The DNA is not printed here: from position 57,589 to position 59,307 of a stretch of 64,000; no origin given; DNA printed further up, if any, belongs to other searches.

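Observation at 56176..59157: Candidate undescribed defence cassette: Mrr-like::SIR2 fusion plus a PD-(D/E)XK partner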

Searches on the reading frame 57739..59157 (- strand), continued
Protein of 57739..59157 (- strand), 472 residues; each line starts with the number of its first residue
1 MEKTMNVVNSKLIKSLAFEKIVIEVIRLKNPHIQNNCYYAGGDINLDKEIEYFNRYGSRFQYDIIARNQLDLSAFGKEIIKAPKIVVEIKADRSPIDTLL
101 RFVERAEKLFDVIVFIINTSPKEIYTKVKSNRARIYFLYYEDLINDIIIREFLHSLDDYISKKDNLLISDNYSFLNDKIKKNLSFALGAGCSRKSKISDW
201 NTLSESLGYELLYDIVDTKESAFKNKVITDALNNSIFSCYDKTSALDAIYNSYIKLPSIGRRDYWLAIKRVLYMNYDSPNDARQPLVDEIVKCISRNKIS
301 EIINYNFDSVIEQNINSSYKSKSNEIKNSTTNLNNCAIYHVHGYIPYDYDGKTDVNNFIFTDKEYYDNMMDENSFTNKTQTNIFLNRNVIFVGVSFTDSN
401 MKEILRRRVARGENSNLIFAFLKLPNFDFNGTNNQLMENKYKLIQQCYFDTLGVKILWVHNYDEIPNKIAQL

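Call 31: fold_search(model_id=the predicted structure, library=pdb)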
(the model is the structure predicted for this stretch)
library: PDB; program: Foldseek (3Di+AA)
matches with E <= 10: 588; with E <= 0.001: 99
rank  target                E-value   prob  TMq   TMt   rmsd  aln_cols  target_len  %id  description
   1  9v12_i                5.3e-09  1.00  0.41  0.66   6.5       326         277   12  Helical structure of KomBCMUT in complex with dITP and NAD (released 2025-12-24)
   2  8w56_A                6.6e-09  1.00  0.40  0.21   9.1       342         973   14  Cryo-EM structure of DSR2-DSAD1 state 1 (released 2024-05-01)
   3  9v0g_E                7.0e-09  1.00  0.35  0.56   9.8       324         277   13  Helical structure of KomBC Complex (released 2025-12-17)
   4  8wc0_B                1.3e-08  1.00  0.35  0.35  10.0       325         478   16  Crystal structure of EcThsA (released 2024-09-18)
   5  8zsf_A                1.4e-08  1.00  0.41  0.69   6.4       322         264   19  CryoEM Helical Structure of KomC (released 2025-12-10)
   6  9xvc_E                2.1e-08  1.00  0.36  0.62   9.2       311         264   17  Cryo-EM Helical Structure of the dITP-KomBC(H146N) Complex with NAD Fragments (released 2026-01-21)
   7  8wyc_C                2.3e-08  1.00  0.42  0.70   6.0       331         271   15  Cryo-EM structure of DSR2 (H171A)-tube-NAD+ (partial) complex (released 2024-04-10)
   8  8wc0_A                3.2e-08  1.00  0.35  0.35  10.0       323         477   15  Crystal structure of EcThsA (released 2024-09-18)
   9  8yg1_D                3.4e-08  1.00  0.39  0.62   7.2       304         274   15  The Dimer Structure of DSR2 alone (released 2025-03-05)
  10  8k9a_C                3.5e-08  1.00  0.42  0.22   5.6       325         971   14  Cryo-EM structure of DSR2-DSAD1 state 2 (released 2024-05-01)
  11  8w56_B                3.7e-08  1.00  0.40  0.21   7.6       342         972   15  Cryo-EM structure of DSR2-DSAD1 state 1 (released 2024-05-01)
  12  8btp_A                4.0e-08  1.00  0.40  0.40   9.3       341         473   16  Helical structure of BcThsA in complex with 1''-3'gc(etheno)ADPR (released 2024-02-21)
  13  8wy8_A                4.0e-08  1.00  0.41  0.22   7.0       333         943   16  Cryo-EM structure of DSR2 apo complex (released 2024-04-10)
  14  8k9a_D                4.2e-08  1.00  0.42  0.22   9.1       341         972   15  Cryo-EM structure of DSR2-DSAD1 state 2 (released 2024-05-01)
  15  8zc9_A                4.7e-08  1.00  0.41  0.21   9.2       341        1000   14  The Cryo-EM structure of DSR2-Tail tube-NAD+ complex (released 2024-09-11)
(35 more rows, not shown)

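Call 33: search_protein_families(library=pfam, proteins=[L001:8663-9331:+, L001:9315-9950:+, L005:8751-9755:+, L006:8462-9826:+], max_evalue=0.01)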
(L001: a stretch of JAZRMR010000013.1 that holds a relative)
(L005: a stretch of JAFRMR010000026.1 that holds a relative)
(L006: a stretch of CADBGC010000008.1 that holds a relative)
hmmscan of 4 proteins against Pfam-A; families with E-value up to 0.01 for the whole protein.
L001:8663-9331:+ (223 aa): 2 families
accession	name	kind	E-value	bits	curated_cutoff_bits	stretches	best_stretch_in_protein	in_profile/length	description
PF13151.12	DUF3990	-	1.2e-46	158.6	32.2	1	1-166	1-151/152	Protein of unknown function (DUF3990)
PF18760.7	ART-PolyVal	-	0.00055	21.1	31.2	1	1-122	7-118/140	ADP-Ribosyltransferase in polyvalent proteins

L001:9315-9950:+ (212 aa): 4 families
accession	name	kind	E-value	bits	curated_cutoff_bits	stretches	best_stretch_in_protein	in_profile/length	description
PF01381.28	HTH_3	-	3.3e-09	37.1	23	1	152-209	1-55/55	Helix-turn-helix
PF12844.13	HTH_19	-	2.3e-05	24.6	30.2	1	151-210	3-59/64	Helix-turn-helix domain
PF13560.12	HTH_31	-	0.00013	22.7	27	1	152-186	6-40/64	Helix-turn-helix domain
PF13443.12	HTH_26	-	0.00037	21.1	22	1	151-211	1-59/63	Cro/C1-type HTH DNA-binding domain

L005:8751-9755:+ (335 aa): 4 families
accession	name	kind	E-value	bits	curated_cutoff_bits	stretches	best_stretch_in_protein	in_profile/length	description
PF06250.17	YhcG_C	-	1.8e-56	190.8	32.5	1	171-321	4-156/157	YhcG PDDEXK nuclease domain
PF17761.7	DUF1016_N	-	7.5e-46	156.1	32.8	1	15-150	2-137/137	DUF1016 N-terminal domain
PF01939.22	NucS_C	-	0.0022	18.4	24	1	206-269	16-74/124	Endonuclease NucS C-terminal domain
PF13588.12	HSDR_N_2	-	0.0058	17.1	25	0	206-266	17-79/110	Type I restriction enzyme R protein N terminus (HSDR_N)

L006:8462-9826:+ (455 aa): 1 family
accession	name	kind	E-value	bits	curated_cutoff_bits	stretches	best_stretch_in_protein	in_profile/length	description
PF01554.23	MatE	-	4.8e-62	208.8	24.9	2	16-176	1-160/161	MatE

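Call 39: find_encoding_contigs(protein=P0028, flank=6000, max_places=3)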
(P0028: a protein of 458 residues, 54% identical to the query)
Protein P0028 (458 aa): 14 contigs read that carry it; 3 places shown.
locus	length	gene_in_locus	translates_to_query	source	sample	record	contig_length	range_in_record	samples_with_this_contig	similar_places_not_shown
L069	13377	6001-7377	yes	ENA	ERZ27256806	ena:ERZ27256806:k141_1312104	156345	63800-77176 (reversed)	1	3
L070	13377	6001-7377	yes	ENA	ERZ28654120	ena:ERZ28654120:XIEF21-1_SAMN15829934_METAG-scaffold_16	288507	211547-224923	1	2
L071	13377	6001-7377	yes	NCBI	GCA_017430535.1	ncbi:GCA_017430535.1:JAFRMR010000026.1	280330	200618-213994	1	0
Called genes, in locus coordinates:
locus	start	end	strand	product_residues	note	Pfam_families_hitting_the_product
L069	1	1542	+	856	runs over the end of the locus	PF04760:IF2_N, PF00009:GTP_EFTU, PF01926:MMR_HSR1, PF22042:EF-G_D2, PF11987:IF-2, PF03144:GTP_EFTU_D2 (weak)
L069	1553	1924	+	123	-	PF02033:RBFA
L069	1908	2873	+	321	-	PF01368:DHH, PF02272:DHHA1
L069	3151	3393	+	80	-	PF19537:DUF6061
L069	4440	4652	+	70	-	-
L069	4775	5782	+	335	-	PF17761:DUF1016_N, PF06250:YhcG_C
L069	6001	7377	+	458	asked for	PF13289:SIR2_2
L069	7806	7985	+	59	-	-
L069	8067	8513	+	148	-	PF13420:Acetyltransf_4 (weak), PF13527:Acetyltransf_9 (weak), PF00583:Acetyltransf_1, PF13673:Acetyltransf_10, PF13508:Acetyltransf_7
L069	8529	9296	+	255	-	PF01048:PNP_UDP_1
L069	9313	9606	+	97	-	PF13238:AAA_18 (weak), PF13207:AAA_17 (weak)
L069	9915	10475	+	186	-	PF03358:FMN_red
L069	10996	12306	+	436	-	-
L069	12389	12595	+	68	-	-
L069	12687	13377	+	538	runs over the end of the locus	PF00239:Resolvase, PF07508:Recombinase, PF13408:Zn_ribbon_recom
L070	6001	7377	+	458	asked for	PF13289:SIR2_2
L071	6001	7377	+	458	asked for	PF13289:SIR2_2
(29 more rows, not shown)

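Call 40: find_encoding_contigs(protein=P0047, flank=6000, max_places=2)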
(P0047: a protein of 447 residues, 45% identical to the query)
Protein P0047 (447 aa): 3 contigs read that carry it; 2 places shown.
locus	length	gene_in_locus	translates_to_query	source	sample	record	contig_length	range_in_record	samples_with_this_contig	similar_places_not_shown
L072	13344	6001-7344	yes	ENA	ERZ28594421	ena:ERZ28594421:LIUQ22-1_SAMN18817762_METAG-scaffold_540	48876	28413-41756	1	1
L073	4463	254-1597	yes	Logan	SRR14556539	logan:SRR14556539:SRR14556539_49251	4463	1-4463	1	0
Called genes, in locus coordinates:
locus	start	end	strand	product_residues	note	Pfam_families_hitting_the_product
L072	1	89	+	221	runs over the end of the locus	-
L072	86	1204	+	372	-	-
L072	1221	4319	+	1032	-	PF04313:HSDR_N, PF00270:DEAD, PF04851:ResIII, PF18766:SWI2_SNF2, PF22679:T1R_D3-like, PF12008:EcoR124_C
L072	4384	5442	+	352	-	-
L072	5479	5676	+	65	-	-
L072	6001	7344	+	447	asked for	PF13289:SIR2_2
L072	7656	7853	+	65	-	-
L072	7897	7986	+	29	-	-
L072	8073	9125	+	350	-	-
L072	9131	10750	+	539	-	PF11185:DUF2971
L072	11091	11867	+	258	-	PF13349:DUF4097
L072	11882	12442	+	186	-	PF00583:Acetyltransf_1, PF13673:Acetyltransf_10 (weak), PF13508:Acetyltransf_7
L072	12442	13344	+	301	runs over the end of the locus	-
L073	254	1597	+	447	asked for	PF13289:SIR2_2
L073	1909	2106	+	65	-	-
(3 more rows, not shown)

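Call 41: find_encoding_contigs(protein=P0018, flank=5000, max_places=3)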
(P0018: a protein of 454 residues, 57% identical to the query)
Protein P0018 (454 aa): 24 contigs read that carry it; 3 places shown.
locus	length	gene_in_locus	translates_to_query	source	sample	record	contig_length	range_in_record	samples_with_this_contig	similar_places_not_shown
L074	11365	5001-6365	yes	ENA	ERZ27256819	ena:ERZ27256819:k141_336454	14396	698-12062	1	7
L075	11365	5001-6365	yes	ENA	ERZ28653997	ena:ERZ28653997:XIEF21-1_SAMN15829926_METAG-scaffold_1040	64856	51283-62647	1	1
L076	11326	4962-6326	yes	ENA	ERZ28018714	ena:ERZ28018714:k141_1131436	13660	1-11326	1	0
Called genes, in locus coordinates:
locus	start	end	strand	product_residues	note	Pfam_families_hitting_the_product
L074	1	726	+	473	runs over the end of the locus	?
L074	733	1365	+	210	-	-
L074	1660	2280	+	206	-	-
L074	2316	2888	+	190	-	-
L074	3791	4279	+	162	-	-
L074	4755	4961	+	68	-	PF13443:HTH_26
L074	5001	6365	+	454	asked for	PF13289:SIR2_2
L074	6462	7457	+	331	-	PF17761:DUF1016_N, PF06250:YhcG_C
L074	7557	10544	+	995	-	PF02384:N6_Mtase, PF20473:MmeI_Mtase (weak), PF07669:Eco57I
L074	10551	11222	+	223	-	-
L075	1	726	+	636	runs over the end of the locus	PF05593:RHS_repeat (faint)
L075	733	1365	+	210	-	-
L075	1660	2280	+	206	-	-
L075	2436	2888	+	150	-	-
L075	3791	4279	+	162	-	-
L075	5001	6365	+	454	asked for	PF13289:SIR2_2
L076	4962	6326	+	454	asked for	PF13289:SIR2_2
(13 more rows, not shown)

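Call 42: find_encoding_contigs(protein=P0067, flank=5000, max_places=2)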
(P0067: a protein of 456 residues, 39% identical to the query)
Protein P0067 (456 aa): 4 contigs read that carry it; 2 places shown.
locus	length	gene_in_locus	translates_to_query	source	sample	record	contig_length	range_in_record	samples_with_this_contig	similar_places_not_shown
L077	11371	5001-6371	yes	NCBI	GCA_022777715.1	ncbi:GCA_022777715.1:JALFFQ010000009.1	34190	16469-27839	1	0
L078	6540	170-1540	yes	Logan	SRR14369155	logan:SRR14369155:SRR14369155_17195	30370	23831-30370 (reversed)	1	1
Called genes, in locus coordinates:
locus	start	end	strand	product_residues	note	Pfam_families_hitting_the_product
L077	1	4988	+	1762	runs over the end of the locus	PF07719:TPR_2 (faint), PF13676:TIR_2, PF18998:Flg_new_2 (faint), PF09479:Flg_new (weak), PF13306:LRR_5, PF13855:LRR_8 (faint), PF13306:LRR_5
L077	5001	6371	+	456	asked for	PF13289:SIR2_2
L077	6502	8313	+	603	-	PF00009:GTP_EFTU, PF03144:GTP_EFTU_D2, PF00679:EFG_C, PF06421:LepA_C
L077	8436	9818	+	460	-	-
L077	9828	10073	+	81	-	-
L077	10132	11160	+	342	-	PF04055:Radical_SAM, PF06969:HemN_C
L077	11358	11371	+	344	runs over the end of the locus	PF01628:HrcA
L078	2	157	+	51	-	?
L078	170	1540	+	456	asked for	PF13289:SIR2_2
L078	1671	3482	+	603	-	PF00009:GTP_EFTU, PF03144:GTP_EFTU_D2, PF00679:EFG_C, PF06421:LepA_C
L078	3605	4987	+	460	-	-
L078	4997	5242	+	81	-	-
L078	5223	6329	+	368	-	PF04055:Radical_SAM, PF06969:HemN_C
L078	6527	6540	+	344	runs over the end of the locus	PF01628:HrcA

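Call 56: search_protein_families(library=padloc, proteins=[L001:8663-9331:+, L001:9315-9950:+, L005:8751-9755:+], max_evalue=0.001)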
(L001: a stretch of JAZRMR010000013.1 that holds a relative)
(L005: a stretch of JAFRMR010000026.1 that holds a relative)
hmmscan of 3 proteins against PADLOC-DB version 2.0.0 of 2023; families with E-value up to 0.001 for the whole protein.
L001:8663-9331:+ (223 aa): 8 families
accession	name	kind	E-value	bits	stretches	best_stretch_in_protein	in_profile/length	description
PDLC04641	PDC-M42A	-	2.1e-49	166.2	1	1-192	4-195/215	-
PDLC04640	PDC-M42A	-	1.6e-35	120.9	1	2-193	69-259/280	-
PDLC04438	PDC-M13B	-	3e-25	87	1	1-171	1-156/158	-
PDLC04411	PDC-M10A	-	2.1e-22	77.4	2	1-67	4-70/156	-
PDLC04412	PDC-M10A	-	7.2e-20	69.3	2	1-85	1-82/152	-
PDLC04436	PDC-M13A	-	1.3e-19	68.6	1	1-170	1-156/159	-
PDLC04413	PDC-M10A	-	5.2e-13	46.9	1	1-172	1-149/157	-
PDLC04437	PDC-M13A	-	9.5e-05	20.6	1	23-138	12-113/117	-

L001:9315-9950:+ (212 aa): 4 families
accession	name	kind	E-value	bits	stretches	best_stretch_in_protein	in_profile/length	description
PDLC02926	HTH_VI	-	2.7e-06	25.6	1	151-207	5-58/92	-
PDLC03949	RmrA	-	8.8e-05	19.5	1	150-207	5-59/363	-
PDLC03951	RmrA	-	0.00036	17.6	1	150-207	11-65/400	-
PDLC04642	PDC-M42B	-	0.00056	18.2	0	4-132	2-128/138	-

L005:8751-9755:+ (335 aa): 30 families (the best 25 are shown)
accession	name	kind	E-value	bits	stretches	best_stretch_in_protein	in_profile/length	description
PDLC04795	PDC-S02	-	3.1e-129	429.2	1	6-332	22-351/357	-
PDLC04831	PDC-S02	-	3.2e-118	393.2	1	7-328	10-334/346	-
PDLC04810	PDC-S02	-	2.6e-103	344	1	7-332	10-351/355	-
PDLC04807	PDC-S02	-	1.6e-98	328.2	1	7-330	12-344/351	-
PDLC04803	PDC-S02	-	3.7e-96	319.9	1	72-331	6-264/269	-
PDLC04822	PDC-S02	-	5.5e-93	309.8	1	7-290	9-291/294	-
PDLC04813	PDC-S02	-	5e-68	226.4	1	170-331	7-168/175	-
PDLC04826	PDC-S02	-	4.1e-58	194.6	1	5-211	8-217/222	-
PDLC04801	PDC-S02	-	4e-55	185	2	9-158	12-161/205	-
PDLC04827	PDC-S02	-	1.8e-53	179.5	1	6-223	8-231/234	-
PDLC04820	PDC-S02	-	1.3e-49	167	1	12-331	30-326/332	-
PDLC01464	PD_DExK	-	3.7e-35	119.1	2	111-244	6-126/126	"CAS-I,CAS-II,CAS-III,CAS-IV,CAS-V,CAS-VI; associated"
PDLC04800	PDC-S02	-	5.4e-35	118.5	1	7-123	10-126/129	-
PDLC04811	PDC-S02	-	7.3e-33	111.8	1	4-152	8-156/172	-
PDLC04817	PDC-S02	-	1.1e-32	111.8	2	15-199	15-208/286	-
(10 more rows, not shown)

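Call 65: find_encoding_contigs(protein=P0002, flank=5000, max_places=2)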
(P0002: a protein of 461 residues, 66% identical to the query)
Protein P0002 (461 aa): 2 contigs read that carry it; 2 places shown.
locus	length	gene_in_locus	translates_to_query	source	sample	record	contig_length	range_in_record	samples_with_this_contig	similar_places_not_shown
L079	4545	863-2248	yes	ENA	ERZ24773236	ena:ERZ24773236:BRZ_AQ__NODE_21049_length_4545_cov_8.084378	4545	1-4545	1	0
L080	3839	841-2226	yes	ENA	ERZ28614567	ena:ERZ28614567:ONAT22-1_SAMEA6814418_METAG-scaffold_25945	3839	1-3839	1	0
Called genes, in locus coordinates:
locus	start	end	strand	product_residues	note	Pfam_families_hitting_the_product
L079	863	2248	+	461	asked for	PF13289:SIR2_2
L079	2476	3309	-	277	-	PF13276:HTH_21, PF00665:rve, PF13683:rve_3 (weak), PF13333:rve_2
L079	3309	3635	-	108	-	-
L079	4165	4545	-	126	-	?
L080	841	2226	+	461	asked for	PF13289:SIR2_2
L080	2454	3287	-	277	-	PF13276:HTH_21, PF00665:rve, PF13683:rve_3 (weak), PF13333:rve_2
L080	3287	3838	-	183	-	?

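Call 66: find_encoding_contigs(protein=P0006, flank=5000, max_places=3)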
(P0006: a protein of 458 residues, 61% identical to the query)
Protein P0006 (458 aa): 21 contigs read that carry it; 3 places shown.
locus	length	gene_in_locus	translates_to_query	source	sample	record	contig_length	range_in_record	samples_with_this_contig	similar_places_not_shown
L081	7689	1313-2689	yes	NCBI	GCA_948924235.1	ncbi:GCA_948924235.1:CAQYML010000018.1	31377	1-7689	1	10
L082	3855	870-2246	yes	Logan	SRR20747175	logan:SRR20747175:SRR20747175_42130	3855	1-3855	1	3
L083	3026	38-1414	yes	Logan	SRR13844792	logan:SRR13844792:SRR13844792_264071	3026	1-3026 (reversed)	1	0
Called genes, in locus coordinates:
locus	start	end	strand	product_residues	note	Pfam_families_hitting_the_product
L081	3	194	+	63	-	?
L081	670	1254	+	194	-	PF04383:KilA-N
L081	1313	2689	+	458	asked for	PF13289:SIR2_2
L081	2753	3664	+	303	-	-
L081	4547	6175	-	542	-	PF00118:Cpn60_TCP1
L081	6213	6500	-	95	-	PF00166:Cpn10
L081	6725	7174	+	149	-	PF00383:dCMP_cyt_deam_1, PF14437:MafB19-deam, PF14439:Bd3614-deam (weak)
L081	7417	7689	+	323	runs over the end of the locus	PF00682:HMGL-like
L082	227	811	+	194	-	PF04383:KilA-N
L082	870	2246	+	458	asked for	PF13289:SIR2_2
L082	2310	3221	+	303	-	-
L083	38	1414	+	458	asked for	PF13289:SIR2_2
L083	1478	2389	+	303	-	-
